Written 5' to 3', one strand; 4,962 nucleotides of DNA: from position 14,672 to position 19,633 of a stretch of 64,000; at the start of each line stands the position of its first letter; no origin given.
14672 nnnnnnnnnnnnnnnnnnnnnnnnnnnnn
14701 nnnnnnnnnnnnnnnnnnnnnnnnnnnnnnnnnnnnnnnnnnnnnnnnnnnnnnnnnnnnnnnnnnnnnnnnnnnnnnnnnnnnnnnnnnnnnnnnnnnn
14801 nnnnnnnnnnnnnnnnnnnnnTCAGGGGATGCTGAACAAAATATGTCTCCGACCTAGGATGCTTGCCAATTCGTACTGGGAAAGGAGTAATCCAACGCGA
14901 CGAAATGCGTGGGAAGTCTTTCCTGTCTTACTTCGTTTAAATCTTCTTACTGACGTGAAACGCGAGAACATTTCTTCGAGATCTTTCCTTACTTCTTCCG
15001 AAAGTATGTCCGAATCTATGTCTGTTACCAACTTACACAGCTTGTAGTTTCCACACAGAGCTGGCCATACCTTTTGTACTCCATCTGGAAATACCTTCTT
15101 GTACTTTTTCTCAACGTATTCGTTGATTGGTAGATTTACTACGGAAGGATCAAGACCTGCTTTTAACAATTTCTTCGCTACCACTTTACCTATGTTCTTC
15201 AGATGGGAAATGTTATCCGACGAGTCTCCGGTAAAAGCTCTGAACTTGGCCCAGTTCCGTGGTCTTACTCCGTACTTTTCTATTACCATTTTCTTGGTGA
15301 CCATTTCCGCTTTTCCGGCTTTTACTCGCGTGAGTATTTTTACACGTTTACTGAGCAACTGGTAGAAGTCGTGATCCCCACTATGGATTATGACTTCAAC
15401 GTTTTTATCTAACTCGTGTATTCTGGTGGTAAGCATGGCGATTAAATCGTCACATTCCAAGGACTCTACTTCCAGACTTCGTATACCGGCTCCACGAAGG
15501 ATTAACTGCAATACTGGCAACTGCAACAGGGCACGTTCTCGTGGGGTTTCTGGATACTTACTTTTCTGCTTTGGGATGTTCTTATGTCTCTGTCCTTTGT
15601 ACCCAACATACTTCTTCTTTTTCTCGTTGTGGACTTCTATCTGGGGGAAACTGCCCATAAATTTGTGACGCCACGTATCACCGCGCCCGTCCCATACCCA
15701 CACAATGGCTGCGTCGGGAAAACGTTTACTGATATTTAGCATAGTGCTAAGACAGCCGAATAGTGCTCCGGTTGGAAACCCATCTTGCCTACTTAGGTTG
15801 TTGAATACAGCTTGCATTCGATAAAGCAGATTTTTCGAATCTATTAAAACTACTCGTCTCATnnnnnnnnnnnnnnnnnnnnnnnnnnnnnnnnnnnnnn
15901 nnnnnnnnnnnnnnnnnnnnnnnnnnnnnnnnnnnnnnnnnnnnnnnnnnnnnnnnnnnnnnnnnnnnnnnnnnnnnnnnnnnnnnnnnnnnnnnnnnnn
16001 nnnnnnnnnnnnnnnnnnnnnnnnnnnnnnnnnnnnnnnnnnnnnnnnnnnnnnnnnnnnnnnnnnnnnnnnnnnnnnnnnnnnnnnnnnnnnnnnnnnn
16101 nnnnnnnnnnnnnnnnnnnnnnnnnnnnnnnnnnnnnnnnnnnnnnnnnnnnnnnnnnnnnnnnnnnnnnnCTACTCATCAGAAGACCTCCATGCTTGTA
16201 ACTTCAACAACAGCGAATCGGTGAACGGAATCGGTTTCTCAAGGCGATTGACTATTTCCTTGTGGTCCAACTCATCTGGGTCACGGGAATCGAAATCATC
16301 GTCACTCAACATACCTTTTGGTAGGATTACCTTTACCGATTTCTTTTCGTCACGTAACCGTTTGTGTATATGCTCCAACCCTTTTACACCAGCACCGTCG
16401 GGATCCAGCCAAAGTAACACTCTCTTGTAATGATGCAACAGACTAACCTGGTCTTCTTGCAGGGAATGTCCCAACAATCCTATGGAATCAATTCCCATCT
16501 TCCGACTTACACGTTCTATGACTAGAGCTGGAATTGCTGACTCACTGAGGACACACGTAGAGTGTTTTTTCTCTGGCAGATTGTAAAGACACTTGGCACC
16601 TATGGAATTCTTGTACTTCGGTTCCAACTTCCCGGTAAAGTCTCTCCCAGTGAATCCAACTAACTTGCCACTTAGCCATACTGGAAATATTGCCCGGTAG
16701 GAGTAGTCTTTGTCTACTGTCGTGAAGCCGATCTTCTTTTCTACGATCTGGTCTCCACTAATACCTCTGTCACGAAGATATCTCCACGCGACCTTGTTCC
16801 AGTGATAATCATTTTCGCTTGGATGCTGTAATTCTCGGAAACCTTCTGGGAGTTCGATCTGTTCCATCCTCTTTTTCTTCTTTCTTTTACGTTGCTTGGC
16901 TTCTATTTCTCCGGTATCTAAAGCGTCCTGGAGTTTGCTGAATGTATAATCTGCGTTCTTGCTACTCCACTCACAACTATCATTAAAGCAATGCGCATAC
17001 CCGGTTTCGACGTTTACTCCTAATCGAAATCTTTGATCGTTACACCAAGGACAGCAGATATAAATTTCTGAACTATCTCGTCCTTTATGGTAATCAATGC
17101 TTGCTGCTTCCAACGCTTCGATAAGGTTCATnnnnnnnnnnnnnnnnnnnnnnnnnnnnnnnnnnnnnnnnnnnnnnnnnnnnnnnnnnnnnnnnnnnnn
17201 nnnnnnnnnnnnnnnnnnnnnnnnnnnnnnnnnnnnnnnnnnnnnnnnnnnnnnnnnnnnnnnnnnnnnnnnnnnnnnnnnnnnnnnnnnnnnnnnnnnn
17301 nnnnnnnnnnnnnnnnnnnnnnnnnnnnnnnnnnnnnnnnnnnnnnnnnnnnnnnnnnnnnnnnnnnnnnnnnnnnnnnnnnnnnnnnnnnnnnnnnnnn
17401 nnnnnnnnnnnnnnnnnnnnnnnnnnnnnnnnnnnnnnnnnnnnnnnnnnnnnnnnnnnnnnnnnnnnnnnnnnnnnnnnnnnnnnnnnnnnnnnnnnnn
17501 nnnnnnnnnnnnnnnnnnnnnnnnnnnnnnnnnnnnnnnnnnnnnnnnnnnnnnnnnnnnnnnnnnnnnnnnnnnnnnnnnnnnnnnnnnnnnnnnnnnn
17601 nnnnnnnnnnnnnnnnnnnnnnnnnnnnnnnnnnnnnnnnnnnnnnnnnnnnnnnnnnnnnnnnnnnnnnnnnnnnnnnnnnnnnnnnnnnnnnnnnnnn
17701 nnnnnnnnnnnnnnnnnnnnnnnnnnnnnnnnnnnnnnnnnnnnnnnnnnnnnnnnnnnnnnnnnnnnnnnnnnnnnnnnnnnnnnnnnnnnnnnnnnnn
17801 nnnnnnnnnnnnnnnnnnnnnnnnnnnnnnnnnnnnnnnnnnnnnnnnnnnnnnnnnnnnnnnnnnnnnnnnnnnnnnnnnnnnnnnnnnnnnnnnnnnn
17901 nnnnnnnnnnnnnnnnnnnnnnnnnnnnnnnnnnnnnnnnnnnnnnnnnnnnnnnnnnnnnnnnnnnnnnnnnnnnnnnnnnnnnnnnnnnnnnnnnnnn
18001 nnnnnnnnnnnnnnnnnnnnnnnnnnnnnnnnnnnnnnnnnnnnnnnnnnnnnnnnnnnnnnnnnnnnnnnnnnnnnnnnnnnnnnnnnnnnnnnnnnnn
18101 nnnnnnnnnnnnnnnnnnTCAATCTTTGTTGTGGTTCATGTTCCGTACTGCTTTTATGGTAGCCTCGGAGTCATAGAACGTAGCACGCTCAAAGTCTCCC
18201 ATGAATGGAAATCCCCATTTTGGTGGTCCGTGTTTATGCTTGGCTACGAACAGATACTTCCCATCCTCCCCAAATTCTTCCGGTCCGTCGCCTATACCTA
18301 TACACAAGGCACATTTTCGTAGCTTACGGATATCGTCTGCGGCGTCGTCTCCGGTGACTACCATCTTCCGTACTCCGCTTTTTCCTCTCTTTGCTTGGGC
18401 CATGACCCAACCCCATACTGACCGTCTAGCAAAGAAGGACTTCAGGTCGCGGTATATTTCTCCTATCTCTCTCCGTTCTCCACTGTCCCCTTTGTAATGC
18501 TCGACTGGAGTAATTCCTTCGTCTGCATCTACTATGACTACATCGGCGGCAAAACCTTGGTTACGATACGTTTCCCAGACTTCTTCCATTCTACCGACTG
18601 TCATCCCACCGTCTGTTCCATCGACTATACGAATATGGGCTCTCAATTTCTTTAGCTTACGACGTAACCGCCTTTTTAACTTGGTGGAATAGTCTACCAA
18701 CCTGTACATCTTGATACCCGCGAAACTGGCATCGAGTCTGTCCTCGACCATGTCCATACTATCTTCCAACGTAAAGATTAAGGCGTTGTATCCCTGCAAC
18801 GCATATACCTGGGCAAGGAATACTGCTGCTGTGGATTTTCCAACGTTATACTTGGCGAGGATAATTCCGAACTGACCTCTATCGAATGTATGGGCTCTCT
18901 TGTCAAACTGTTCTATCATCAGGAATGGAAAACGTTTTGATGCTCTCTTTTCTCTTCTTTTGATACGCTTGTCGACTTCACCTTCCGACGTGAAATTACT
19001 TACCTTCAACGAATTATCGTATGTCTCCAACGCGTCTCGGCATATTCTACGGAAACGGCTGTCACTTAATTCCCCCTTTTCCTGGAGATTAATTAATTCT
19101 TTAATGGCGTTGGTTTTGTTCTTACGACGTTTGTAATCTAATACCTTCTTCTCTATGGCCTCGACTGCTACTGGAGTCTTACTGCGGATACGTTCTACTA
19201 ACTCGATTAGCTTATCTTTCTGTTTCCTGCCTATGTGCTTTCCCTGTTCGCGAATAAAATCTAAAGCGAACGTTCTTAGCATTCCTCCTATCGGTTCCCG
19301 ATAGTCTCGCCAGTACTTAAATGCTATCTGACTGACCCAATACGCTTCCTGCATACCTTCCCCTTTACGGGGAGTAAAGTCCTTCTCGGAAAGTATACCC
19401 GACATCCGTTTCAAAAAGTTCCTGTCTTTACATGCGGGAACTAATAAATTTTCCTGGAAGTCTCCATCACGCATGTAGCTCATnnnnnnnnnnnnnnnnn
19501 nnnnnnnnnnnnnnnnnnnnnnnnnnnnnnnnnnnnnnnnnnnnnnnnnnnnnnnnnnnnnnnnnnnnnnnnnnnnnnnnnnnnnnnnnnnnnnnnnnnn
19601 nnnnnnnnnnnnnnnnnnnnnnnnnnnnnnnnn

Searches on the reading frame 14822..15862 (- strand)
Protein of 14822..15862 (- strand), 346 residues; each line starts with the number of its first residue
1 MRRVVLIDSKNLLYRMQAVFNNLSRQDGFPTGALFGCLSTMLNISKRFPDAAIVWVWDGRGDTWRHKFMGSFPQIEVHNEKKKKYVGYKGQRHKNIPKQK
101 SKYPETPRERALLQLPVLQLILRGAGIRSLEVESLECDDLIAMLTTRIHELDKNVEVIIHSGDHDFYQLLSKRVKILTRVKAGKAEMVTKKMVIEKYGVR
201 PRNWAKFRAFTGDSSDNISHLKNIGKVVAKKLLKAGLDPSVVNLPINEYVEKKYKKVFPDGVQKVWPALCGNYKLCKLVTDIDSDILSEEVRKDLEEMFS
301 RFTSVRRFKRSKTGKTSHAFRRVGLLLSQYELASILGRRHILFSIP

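Call 73: search_protein_families(library=pfam, proteins=[window:14822-15862:-], max_evalue=0.001)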
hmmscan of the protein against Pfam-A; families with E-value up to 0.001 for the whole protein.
window:14822-15862:- (346 aa): 2 families
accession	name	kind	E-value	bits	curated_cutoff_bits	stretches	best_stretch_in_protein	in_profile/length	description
PF02739.22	5_3_exonuc_N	-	6.1e-31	107.8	34.3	1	4-198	2-164/164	5'-3' exonuclease, N-terminal resolvase-like domain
PF01367.25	5_3_exonuc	-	2.1e-06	28.5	40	1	199-290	1-88/97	5'-3' exonuclease, C-terminal SAM fold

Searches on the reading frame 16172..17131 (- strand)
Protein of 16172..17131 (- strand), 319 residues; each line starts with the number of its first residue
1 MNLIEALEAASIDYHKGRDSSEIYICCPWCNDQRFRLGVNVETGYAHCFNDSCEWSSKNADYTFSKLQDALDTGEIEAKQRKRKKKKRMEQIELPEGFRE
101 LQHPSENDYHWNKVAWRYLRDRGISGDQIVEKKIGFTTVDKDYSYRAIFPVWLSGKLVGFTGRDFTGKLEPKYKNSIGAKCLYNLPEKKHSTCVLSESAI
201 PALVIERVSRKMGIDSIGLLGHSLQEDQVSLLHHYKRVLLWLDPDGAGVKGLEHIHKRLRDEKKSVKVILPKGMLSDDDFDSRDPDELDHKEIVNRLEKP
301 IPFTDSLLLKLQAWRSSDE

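Call 73: search_protein_families(library=pfam, proteins=[window:16172-17131:-], max_evalue=0.001)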
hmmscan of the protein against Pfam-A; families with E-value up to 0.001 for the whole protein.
window:16172-17131:- (319 aa): 3 families
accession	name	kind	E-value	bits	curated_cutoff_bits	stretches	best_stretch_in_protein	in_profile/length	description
PF08275.17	DNAG_N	-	2e-07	31.6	26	1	143-177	75-110/128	DNA primase catalytic core, N-terminal domain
PF13155.12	Toprim_2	-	2.5e-05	25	22.1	1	195-274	2-82/88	Toprim-like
PF13662.12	Toprim_4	-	0.00072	20.2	25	0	218-269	25-84/85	Toprim domain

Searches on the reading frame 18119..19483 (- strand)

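Call 73: search_protein_families(library=pfam, proteins=[window:18119-19483:-], max_evalue=0.001)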
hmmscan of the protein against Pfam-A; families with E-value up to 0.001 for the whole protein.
window:18119-19483:- (454 aa): 2 families
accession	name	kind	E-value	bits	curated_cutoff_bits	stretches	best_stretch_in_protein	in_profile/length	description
PF03796.21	DnaB_C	-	4.5e-09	36.5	27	1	191-350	7-164/255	DnaB-like helicase C terminal domain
PF13481.12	AAA_25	-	0.0009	19.3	27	0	200-320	30-151/195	AAA domain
